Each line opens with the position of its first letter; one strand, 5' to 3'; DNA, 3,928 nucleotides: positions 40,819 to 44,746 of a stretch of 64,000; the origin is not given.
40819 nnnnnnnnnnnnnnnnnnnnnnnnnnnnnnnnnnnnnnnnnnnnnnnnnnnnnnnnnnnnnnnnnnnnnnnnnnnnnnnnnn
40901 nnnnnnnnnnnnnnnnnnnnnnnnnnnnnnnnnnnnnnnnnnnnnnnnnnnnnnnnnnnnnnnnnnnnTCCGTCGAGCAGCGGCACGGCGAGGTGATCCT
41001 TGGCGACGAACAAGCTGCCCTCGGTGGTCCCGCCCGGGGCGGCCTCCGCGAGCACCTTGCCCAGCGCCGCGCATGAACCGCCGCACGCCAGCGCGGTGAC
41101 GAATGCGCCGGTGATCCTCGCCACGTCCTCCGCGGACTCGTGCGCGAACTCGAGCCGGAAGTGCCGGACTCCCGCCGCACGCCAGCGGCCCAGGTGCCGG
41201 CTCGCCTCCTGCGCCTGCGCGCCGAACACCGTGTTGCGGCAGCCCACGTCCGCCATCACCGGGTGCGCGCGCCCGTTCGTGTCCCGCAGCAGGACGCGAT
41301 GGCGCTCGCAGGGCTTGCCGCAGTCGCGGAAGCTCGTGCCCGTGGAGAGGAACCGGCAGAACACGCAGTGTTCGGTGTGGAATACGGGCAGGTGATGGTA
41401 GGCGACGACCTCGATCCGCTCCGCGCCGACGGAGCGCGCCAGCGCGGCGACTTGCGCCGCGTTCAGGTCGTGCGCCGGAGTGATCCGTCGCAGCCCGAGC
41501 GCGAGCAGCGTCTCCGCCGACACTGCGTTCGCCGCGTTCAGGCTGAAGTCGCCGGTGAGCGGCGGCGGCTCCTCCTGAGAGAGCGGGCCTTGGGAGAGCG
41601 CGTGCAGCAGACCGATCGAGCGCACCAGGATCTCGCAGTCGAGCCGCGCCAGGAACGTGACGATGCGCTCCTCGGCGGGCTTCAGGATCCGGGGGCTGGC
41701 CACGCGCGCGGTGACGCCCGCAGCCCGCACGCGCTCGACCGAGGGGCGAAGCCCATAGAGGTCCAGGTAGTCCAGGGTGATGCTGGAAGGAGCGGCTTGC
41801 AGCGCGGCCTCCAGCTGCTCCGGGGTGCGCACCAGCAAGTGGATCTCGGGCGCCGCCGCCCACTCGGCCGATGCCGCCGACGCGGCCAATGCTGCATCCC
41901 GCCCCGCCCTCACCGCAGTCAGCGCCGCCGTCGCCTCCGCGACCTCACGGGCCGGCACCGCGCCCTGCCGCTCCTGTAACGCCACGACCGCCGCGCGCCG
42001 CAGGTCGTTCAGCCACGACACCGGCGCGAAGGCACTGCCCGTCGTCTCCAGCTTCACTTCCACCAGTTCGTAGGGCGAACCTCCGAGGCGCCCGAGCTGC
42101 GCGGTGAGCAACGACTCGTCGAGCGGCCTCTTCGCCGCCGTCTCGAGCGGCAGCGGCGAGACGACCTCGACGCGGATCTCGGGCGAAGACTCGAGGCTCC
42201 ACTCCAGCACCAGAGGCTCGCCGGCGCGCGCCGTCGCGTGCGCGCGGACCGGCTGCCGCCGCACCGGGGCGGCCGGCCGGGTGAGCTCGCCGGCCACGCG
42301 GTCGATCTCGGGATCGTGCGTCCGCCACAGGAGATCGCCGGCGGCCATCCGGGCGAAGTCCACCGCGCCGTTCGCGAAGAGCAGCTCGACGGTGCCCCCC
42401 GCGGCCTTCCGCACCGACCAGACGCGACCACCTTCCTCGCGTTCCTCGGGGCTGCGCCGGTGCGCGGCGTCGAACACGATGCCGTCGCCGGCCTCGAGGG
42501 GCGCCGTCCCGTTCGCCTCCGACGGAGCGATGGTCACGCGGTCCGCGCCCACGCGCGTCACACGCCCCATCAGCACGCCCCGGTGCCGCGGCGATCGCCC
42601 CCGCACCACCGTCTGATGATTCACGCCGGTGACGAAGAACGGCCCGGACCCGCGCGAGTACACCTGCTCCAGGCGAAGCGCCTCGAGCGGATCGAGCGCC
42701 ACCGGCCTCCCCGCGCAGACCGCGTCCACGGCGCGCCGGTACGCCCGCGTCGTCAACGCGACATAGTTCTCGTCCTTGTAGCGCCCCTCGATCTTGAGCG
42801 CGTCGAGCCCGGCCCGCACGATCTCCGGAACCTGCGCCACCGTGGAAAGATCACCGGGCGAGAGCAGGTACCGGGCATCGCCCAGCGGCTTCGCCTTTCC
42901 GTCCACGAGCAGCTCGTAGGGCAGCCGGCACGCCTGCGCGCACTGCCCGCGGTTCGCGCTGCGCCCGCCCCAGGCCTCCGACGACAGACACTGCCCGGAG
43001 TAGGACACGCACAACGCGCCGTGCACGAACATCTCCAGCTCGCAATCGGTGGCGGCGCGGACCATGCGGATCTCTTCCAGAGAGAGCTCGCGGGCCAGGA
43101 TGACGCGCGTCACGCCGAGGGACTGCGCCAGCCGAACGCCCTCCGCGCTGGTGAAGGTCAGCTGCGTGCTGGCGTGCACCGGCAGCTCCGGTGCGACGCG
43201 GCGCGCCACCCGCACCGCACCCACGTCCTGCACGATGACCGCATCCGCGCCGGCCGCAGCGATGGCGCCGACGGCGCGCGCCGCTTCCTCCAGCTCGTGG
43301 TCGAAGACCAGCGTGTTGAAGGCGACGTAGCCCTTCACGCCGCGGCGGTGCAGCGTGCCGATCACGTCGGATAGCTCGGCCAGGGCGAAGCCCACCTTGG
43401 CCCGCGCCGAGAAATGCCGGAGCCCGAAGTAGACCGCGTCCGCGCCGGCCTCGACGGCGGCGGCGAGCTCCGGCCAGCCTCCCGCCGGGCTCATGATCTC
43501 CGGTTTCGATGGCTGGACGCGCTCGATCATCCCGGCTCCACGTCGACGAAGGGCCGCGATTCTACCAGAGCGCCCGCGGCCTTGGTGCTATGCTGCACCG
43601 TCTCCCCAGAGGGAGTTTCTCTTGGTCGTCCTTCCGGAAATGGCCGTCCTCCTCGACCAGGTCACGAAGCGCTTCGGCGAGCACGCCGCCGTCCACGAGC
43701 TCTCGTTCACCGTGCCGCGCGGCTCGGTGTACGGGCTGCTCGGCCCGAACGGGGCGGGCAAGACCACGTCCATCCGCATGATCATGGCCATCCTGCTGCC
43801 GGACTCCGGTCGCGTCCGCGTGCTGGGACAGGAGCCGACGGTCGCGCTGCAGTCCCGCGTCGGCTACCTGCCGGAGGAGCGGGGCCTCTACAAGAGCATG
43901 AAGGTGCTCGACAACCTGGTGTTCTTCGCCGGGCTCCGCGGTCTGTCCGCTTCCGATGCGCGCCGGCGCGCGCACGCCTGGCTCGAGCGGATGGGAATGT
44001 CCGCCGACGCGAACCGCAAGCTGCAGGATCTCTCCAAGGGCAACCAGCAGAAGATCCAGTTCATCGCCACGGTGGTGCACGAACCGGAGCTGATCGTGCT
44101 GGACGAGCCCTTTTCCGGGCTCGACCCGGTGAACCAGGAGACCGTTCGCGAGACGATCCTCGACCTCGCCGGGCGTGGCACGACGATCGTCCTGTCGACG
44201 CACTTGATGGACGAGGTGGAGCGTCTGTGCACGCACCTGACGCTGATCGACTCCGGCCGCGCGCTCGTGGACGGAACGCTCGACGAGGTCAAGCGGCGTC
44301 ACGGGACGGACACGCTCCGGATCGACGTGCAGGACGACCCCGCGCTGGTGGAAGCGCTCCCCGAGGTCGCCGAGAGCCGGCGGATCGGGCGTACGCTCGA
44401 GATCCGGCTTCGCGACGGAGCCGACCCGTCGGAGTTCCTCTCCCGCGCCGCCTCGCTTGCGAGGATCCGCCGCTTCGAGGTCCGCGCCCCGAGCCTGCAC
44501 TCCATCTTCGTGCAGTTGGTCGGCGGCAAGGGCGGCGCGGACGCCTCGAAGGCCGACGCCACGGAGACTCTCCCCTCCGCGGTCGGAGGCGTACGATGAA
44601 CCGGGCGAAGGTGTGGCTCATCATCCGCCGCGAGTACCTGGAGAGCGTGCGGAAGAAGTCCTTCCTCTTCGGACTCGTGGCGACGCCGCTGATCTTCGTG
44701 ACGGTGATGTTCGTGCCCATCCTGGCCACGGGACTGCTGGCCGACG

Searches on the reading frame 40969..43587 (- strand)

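Call 44: search_protein_families(library=pfam, proteins=[window:40969-43587:-], max_evalue=0.00001)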
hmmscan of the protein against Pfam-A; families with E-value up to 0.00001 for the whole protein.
window:40969-43587:- (873 aa): 2 families
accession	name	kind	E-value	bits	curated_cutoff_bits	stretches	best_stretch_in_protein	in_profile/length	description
PF01136.24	Peptidase_U32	-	4.4e-89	298.2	22.4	2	100-322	2-230/233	Peptidase family U32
PF12392.13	DUF3656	-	8.5e-22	78.3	22.1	1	420-539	1-106/109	Collagenase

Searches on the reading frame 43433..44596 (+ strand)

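Call 44: search_protein_families(library=pfam, proteins=[window:43433-44596:+], max_evalue=0.00001)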
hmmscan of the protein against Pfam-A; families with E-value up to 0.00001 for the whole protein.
window:43433-44596:+ (388 aa): 3 families
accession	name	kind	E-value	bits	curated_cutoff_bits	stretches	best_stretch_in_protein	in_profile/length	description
PF00005.33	ABC_tran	-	8.9e-29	101.3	25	1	88-227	2-136/137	ABC transporter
PF13732.12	DrrA1-3_C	-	1.4e-16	61.4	27.4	1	281-363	1-81/81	ATP-binding protein DrrA1-3-like, C-terminal domain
PF13304.12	AAA_21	-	8e-13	49.6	27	1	192-257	230-298/304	AAA domain, putative AbiEii toxin, Type IV TA system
